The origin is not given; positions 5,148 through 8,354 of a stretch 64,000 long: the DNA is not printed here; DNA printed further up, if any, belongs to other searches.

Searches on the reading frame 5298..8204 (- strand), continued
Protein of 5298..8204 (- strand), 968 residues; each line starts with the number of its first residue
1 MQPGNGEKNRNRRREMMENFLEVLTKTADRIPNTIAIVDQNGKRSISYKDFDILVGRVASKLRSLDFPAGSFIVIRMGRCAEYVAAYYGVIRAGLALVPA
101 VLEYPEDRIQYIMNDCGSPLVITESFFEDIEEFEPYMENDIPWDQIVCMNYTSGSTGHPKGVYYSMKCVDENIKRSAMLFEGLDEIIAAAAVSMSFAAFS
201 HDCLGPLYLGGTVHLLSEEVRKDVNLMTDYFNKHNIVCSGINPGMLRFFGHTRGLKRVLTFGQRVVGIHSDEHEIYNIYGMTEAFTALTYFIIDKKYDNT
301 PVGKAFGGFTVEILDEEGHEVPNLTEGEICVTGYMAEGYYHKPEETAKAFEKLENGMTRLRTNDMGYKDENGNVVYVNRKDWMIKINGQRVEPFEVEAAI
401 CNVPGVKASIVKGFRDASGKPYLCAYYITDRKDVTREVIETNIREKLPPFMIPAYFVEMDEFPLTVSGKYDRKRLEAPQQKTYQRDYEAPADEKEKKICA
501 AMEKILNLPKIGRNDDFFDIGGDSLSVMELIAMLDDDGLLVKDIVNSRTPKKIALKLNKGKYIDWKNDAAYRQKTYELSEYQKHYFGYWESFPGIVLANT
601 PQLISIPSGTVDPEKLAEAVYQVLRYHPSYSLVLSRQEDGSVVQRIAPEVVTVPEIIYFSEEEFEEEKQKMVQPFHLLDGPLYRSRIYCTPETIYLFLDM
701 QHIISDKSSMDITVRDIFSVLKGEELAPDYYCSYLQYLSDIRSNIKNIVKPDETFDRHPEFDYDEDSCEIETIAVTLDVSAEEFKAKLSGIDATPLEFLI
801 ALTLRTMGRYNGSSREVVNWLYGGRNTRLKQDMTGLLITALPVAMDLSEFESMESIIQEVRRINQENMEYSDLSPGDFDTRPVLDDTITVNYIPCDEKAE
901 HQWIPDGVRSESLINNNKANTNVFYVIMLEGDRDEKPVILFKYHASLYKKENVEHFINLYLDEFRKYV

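Call 11: find_homologous_proteins(query=window:5298-8204:-, max_evalue=1e-20)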
Query window:5298-8204:- (968 aa): 1434 proteins with E <= 1e-20 among 8000 candidates; the best 120 are listed.
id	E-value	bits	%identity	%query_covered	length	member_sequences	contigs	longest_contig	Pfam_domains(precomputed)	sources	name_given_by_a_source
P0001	0.0e+0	2195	100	98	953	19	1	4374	PF00668.26,PF00550.32,PF00501.35,PF13193.13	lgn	-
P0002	0.0e+0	1191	54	99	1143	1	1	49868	PF00668.26,PF00550.32,PF00501.35,PF13193.13,PF04229.21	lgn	-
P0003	0.0e+0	1171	52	98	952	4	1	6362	PF00668.26,PF00550.32,PF00501.35,PF13193.13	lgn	-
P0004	0.0e+0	1127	51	98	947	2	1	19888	PF00668.26,PF00550.32,PF00501.35,PF13193.13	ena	-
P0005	0.0e+0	1113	51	98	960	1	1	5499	PF00668.26,PF00550.32,PF00501.35,PF13193.13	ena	-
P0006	0.0e+0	1105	50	98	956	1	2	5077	PF00668.26,PF00550.32,PF00501.35,PF13193.13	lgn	-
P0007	0.0e+0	1078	50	98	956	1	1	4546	PF00668.26,PF00501.35,PF13193.13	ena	-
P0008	0.0e+0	1072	49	98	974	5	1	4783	PF00668.26,PF00501.35,PF13193.13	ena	-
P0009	0.0e+0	1042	48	98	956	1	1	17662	PF00668.26,PF00501.35,PF13193.13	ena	-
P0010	0.0e+0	1040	48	98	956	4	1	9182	PF00668.26,PF00550.32,PF00501.35,PF13193.13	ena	-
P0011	0.0e+0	1025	48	98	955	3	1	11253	PF00668.26,PF00550.32,PF00501.35,PF13193.13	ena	-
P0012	3.6e-298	1010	48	98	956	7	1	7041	PF00668.26,PF00501.35,PF13193.13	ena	-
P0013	1.5e-295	1001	47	99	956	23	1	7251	PF00668.26,PF00501.35,PF13193.13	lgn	-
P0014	1.2e-274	932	45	98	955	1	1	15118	PF00668.26,PF00550.32,PF00501.35,PF13193.13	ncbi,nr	ncbi:MAG: non-ribosomal peptide synthetase [Butyrivibrio sp.]|nr:non-ribosomal peptide synthetase [B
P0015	3.6e-273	927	44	98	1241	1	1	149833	PF00668.26,PF00550.32,PF00501.35,PF13193.13,PF01636.30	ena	-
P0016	9.4e-267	906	44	98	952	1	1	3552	PF00668.26,PF00550.32,PF00501.35,PF13193.13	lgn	-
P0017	2.1e-247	842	43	97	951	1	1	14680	PF00668.26,PF00550.32,PF00501.35,PF13193.13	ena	-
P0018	3.0e-217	742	39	98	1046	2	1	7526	PF00668.26,PF00550.32,PF00501.35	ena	-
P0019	1.1e-212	727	39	98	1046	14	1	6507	PF00668.26,PF00550.32,PF00501.35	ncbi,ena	-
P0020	1.1e-209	717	39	97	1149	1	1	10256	PF00668.26,PF00550.32,PF00501.35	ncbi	-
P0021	1.3e-209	717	37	98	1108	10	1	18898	PF00668.26,PF00550.32,PF00501.35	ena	-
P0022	3.5e-205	702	33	87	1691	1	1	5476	PF00668.26,PF00550.32,PF00501.35,PF13193.13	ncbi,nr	ncbi:MAG: amino acid adenylation domain-containing protein, partial [Lachnospiraceae bacterium]|nr:a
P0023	1.7e-197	676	37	98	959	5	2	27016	PF00668.26,PF00550.32,PF00501.35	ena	-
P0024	8.5e-190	651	37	97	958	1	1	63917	PF00668.26,PF00550.32,PF00501.35,PF13193.13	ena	-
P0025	4.2e-168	579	34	98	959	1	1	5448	PF00668.26,PF00550.32,PF00501.35,PF13193.13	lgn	-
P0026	1.7e-167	577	32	97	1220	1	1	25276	PF00668.26,PF00550.32,PF00501.35,PF13193.13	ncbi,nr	ncbi:MAG: AMP-binding protein, partial [Bacteroidales bacterium]|nr:AMP-binding protein [Bacteroidal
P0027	1.7e-167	577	30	88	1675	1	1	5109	PF00668.26,PF00550.32,PF00501.35,PF13193.13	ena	-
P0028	9.6e-164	565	29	96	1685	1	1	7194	PF00668.26,PF00550.32,PF00501.35,PF13193.13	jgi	-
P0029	1.3e-162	561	30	89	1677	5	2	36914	PF00668.26,PF00550.32,PF00501.35,PF13193.13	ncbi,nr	ncbi:MAG: amino acid adenylation domain-containing protein, partial [Clostridia bacterium]|nr:amino 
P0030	4.2e-162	559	34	73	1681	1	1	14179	PF00668.26,PF00550.32,PF00501.35,PF13193.13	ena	-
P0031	6.7e-156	539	33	98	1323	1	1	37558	PF00668.26,PF00550.32,PF00501.35,PF13193.13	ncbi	-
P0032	7.1e-156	539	32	85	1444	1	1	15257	PF00668.26,PF00550.32,PF00501.35,PF13193.13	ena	-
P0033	3.7e-151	523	33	88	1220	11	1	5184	PF00668.26,PF00550.32,PF00501.35,PF13193.13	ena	-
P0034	6.0e-150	519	33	97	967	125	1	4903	PF00668.26,PF00501.35,PF13193.13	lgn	-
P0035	5.6e-149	516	32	98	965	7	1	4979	PF00668.26,PF00550.32,PF00501.35,PF13193.13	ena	-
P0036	1.7e-148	514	33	87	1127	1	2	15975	PF00668.26,PF00550.32,PF00501.35,PF13193.13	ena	-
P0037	2.8e-148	514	32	96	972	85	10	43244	PF00668.26,PF00550.32,PF00501.35,PF13193.13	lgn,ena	-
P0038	3.6e-148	513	33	96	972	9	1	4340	PF00668.26,PF00550.32,PF00501.35,PF13193.13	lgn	-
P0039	4.1e-148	513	32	97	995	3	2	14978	PF00668.26,PF00550.32,PF00501.35,PF13193.13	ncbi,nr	ncbi:MAG: AMP-binding protein [Sphaerochaetaceae bacterium]|nr:AMP-binding protein [Sphaerochaetacea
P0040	1.4e-147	511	33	97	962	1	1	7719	PF00668.26,PF00550.32,PF00501.35,PF13193.13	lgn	-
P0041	1.6e-147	511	32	96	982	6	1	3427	PF00668.26,PF00550.32,PF00501.35,PF13193.13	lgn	-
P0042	8.3e-147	509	32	95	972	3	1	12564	PF00668.26,PF00501.35,PF13193.13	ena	-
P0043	8.8e-147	509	32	98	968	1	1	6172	PF00668.26,PF00550.32,PF00501.35,PF13193.13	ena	-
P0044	2.1e-146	507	32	99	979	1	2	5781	PF00668.26,PF00550.32,PF00501.35,PF13193.13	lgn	-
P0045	3.5e-146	507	33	86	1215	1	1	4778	PF00668.26,PF00550.32,PF00501.35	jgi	-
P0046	3.6e-146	507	32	96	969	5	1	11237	PF00668.26,PF00501.35,PF13193.13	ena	-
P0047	5.9e-146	506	32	98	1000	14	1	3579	PF00668.26,PF00501.35,PF13193.13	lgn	-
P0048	1.5e-145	505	33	89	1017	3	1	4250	PF00668.26,PF00550.32,PF00501.35,PF13193.13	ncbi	-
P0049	1.5e-145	505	32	96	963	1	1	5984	PF00668.26,PF00550.32,PF00501.35,PF13193.13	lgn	-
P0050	3.0e-145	504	32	97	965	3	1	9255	PF00668.26,PF00501.35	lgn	-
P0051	4.7e-145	503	32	97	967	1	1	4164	PF00668.26,PF00550.32,PF00501.35,PF13193.13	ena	-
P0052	1.1e-144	502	32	93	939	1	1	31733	PF00668.26,PF00550.32,PF00501.35,PF13193.13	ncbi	-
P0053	2.1e-144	501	33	96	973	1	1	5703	PF00668.26,PF00550.32,PF00501.35,PF13193.13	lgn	-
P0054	2.4e-144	501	31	96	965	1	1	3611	PF00668.26,PF00550.32,PF00501.35,PF13193.13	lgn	-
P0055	2.8e-144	500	32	96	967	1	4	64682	PF00668.26,PF00550.32,PF00501.35,PF13193.13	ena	-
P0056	8.4e-143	495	32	96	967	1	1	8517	PF00668.26,PF00550.32,PF00501.35,PF13193.13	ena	-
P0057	5.3e-142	493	36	72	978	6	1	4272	PF00668.26,PF00501.35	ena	-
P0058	5.9e-142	493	33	87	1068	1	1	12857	PF00668.26,PF00550.32,PF00501.35,PF13193.13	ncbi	-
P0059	7.3e-142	492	32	96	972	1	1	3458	PF00668.26,PF00501.35,PF13193.13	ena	-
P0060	9.5e-142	492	31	96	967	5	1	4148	PF00668.26,PF00550.32,PF00501.35,PF13193.13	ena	-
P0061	3.8e-141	490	31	96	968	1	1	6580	PF00668.26,PF00550.32,PF00501.35,PF13193.13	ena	-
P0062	5.6e-141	489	31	96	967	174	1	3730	PF00668.26,PF00550.32,PF00501.35,PF13193.13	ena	-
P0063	2.4e-140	487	32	95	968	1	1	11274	PF00668.26,PF00550.32,PF00501.35,PF13193.13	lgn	-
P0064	9.6e-140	485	33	90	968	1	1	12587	PF00668.26,PF00501.35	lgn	-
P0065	1.6e-139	485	31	95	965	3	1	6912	PF00668.26,PF00550.32,PF00501.35,PF13193.13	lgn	-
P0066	1.9e-139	484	31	95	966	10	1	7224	PF00668.26,PF00550.32,PF00501.35,PF13193.13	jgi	-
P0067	6.2e-139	483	39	39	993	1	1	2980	PF00668.26,PF00550.32,PF00501.35,PF13193.13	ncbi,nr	ncbi:MAG TPA: AMP-binding protein, partial [Methanocorpusculum sp.]|nr:AMP-binding protein [Methanoc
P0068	6.4e-139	483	31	98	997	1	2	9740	PF00668.26,PF00550.32,PF00501.35,PF13193.13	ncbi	-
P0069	1.7e-138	481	32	98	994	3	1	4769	PF00668.26,PF00550.32,PF00501.35,PF13193.13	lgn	-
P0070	7.3e-138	479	31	98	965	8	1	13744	PF00668.26,PF00550.32,PF00501.35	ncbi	-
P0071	1.0e-137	479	31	98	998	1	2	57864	PF00668.26,PF00550.32,PF00501.35,PF13193.13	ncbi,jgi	jgi:non-ribosomal peptide synthetase component F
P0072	7.0e-137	476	31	86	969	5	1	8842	PF00668.26,PF00501.35,PF13193.13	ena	-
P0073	2.4e-136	474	31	96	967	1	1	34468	PF00668.26,PF00550.32,PF00501.35,PF13193.13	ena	-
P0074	3.2e-136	474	34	86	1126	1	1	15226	PF00668.26,PF00550.32,PF00501.35,PF13193.13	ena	-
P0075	2.0e-135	471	31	88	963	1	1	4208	PF00668.26,PF00501.35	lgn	-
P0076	3.3e-135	470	33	86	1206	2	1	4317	PF00668.26,PF00550.32,PF00501.35,PF13193.13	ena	-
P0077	1.7e-134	468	30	98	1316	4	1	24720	PF00668.26,PF00550.32,PF00501.35,PF13193.13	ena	-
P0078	2.3e-134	468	36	72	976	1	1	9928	PF00668.26,PF00501.35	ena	-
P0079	2.0e-133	464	33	88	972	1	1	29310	PF00668.26,PF00550.32,PF00501.35,PF13193.13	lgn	-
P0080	1.8e-132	461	36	73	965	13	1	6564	PF00668.26,PF00501.35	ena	-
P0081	4.4e-132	460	34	87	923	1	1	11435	PF00668.26,PF00550.32,PF00501.35,PF13193.13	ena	-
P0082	1.7e-131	458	32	98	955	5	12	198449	PF00668.26,PF00501.35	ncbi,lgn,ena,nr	ncbi:MAG: non-ribosomal peptide synthetase [Muribaculaceae bacterium]|nr:non-ribosomal peptide synth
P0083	4.2e-131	457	31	99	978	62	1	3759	PF00668.26,PF00550.32,PF00501.35,PF13193.13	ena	-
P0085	3.3e-129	450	30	98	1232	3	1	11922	PF00668.26,PF00550.32,PF00501.35,PF13193.13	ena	-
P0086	3.3e-129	450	35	73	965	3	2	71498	PF00668.26,PF00501.35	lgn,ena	-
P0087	3.6e-129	450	37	71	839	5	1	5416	PF00668.26,PF00550.32,PF00501.35,PF13193.13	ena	-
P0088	4.7e-129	450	34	86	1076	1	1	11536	PF00668.26,PF00550.32,PF00501.35,PF13193.13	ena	-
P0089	7.9e-129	449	33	73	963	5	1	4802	PF00668.26,PF00501.35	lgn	-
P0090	1.1e-128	449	34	77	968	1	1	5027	PF00668.26,PF00550.32,PF00501.35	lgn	-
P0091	1.1e-128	449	32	90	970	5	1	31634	PF00668.26,PF00501.35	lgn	-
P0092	1.3e-128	449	33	86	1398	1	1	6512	PF00668.26,PF00501.35,PF13193.13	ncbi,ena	-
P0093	3.1e-128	447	32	89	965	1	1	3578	PF00668.26,PF00501.35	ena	-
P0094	7.1e-128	446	32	87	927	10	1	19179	PF00668.26,PF00550.32,PF00501.35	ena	-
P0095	7.7e-128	446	34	74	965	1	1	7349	PF00668.26,PF00501.35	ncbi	-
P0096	1.0e-127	446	32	84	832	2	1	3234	PF00668.26,PF00550.32,PF00501.35,PF13193.13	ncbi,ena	-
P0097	1.2e-127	445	36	81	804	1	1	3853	PF00668.26,PF00550.32,PF00501.35,PF13193.13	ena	-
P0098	1.7e-127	445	31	96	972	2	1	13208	PF00668.26,PF00550.32,PF00501.35,PF13193.13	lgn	-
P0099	2.0e-127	445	33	96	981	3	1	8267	PF00668.26,PF00550.32,PF00501.35,PF13193.13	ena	-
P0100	6.5e-127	443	32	89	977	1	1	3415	PF00668.26,PF00501.35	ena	-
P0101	1.2e-126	442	41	55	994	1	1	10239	PF00550.32,PF00501.35,PF13193.13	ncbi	-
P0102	1.4e-126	442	34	73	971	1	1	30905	PF00668.26,PF00501.35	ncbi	-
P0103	2.2e-126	441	35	70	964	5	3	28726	PF00668.26,PF00501.35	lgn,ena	-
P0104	3.1e-126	441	40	55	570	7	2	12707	PF00550.32,PF00501.35,PF13193.13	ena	-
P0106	1.8e-125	438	35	72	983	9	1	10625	PF00668.26,PF00501.35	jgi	-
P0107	2.5e-125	438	32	98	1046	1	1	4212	PF00668.26,PF00550.32,PF00501.35,PF13193.13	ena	-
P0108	3.5e-125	437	34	72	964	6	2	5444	PF00668.26,PF00501.35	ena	-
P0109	6.6e-125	436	32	96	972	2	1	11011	PF00668.26,PF00550.32,PF00501.35,PF13193.13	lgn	-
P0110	1.1e-124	436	35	74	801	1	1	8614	PF00668.26,PF00550.32,PF00501.35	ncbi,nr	ncbi:MAG: non-ribosomal peptide synthetase, partial [Eubacterium sp.]|nr:non-ribosomal peptide synth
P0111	1.3e-124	435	33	87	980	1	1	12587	PF00668.26,PF00501.35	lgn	-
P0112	1.7e-124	435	35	76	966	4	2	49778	PF00668.26,PF00501.35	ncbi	-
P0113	1.9e-124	435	40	56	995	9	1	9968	PF00550.32,PF00501.35,PF13193.13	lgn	-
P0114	2.9e-124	434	30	90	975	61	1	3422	PF00668.26,PF00550.32,PF00501.35,PF13193.13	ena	-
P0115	1.0e-123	432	39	56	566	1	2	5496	PF00550.32,PF00501.35,PF13193.13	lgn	-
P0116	3.1e-123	431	32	88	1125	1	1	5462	PF00668.26,PF00501.35,PF13193.13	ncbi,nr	ncbi:MAG: AMP-binding protein, partial [Eggerthellaceae bacterium]|nr:AMP-binding protein [Eggerthel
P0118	2.9e-121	424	30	98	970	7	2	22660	PF00668.26,PF00550.32,PF00501.35,PF13193.13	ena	-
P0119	3.6e-121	424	34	73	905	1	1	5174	PF00668.26,PF00550.32,PF00501.35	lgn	-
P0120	1.8e-120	422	31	88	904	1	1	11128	PF00668.26,PF00501.35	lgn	-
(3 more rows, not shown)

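Call 13: find_encoding_contigs(protein=P0002, flank=10000, max_places=2)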
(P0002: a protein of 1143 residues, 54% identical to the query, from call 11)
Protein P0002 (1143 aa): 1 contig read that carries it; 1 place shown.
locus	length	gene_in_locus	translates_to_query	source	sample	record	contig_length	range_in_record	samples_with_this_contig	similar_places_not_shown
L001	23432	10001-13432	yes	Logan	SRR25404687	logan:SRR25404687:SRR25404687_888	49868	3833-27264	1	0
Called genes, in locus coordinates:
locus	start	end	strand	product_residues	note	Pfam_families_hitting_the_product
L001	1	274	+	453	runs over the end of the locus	PF01554:MatE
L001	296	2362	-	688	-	PF02922:CBM_48, PF00128:Alpha-amylase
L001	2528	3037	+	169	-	PF04542:Sigma70_r2, PF08281:Sigma70_r4_2 (weak), PF04545:Sigma70_r4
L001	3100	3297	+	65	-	-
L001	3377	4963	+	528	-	PF03321:GH3, PF23571:GH3_M, PF23572:GH3_C (weak)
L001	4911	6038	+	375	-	PF14397:ATPgrasp_ST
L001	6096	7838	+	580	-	PF01554:MatE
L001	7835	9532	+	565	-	PF07228:SpoIIE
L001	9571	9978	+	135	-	PF13581:HATPase_c_2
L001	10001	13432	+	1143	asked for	PF04229:GrpB, PF00501:AMP-binding, PF13193:AMP-binding_C, PF00550:PP-binding, PF00668:Condensation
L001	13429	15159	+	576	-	PF00664:ABC_membrane, PF00005:ABC_tran, PF02463:SMC_N (faint)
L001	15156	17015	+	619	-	PF00664:ABC_membrane, PF02463:SMC_N (weak), PF00005:ABC_tran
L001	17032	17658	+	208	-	PF26128:Gad2 (weak), PF01743:PolyA_pol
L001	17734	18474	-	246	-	-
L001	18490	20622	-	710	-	PF05649:Peptidase_M13_N, PF01431:Peptidase_M13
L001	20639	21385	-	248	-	-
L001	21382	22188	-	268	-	PF13175:AAA_15 (faint), PF00005:ABC_tran, PF13304:AAA_21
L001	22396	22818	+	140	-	-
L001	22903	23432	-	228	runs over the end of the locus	PF02463:SMC_N, PF00005:ABC_tran, PF13304:AAA_21 (weak)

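Call 14: find_encoding_contigs(protein=P0015, flank=10000, max_places=2)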
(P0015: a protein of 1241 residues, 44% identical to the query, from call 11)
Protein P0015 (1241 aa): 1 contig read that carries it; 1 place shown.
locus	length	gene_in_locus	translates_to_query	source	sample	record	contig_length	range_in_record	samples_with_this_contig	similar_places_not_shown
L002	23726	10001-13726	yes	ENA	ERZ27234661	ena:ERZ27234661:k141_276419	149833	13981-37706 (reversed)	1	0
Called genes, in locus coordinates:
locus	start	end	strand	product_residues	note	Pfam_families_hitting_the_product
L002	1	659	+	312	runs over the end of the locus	PF02653:BPD_transp_2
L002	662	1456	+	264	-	PF02463:SMC_N (weak), PF00005:ABC_tran, PF13304:AAA_21 (faint)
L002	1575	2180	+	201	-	PF00300:His_Phos_1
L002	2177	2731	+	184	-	PF00583:Acetyltransf_1, PF13673:Acetyltransf_10, PF13508:Acetyltransf_7, PF08445:FR47 (weak)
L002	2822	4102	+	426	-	PF01979:Amidohydro_1, PF07969:Amidohydro_3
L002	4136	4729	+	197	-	PF02588:YitT_membrane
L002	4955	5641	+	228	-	PF00230:MIP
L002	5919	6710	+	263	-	PF00497:SBP_bac_3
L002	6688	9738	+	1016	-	PF02743:dCache_1 (weak), PF00924:MS_channel_2nd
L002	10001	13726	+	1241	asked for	PF00501:AMP-binding, PF13193:AMP-binding_C (weak), PF00550:PP-binding (weak), PF00668:Condensation, PF01636:APH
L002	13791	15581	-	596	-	PF03572:Peptidase_S41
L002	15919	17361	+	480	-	PF01554:MatE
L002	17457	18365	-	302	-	PF00126:HTH_1, PF03466:LysR_substrate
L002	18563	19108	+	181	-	PF17099:TrpP (weak)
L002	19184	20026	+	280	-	PF02463:SMC_N (weak), PF00005:ABC_tran, PF13304:AAA_21, PF13558:SbcC_Walker_B (faint)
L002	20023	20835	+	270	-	PF00005:ABC_tran, PF13304:AAA_21 (faint)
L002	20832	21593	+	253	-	PF02361:CbiQ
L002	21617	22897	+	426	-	PF09861:Lar_N, PF21113:LarA_C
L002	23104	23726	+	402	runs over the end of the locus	PF07690:MFS_1, PF12832:MFS_1_like (weak), PF07690:MFS_1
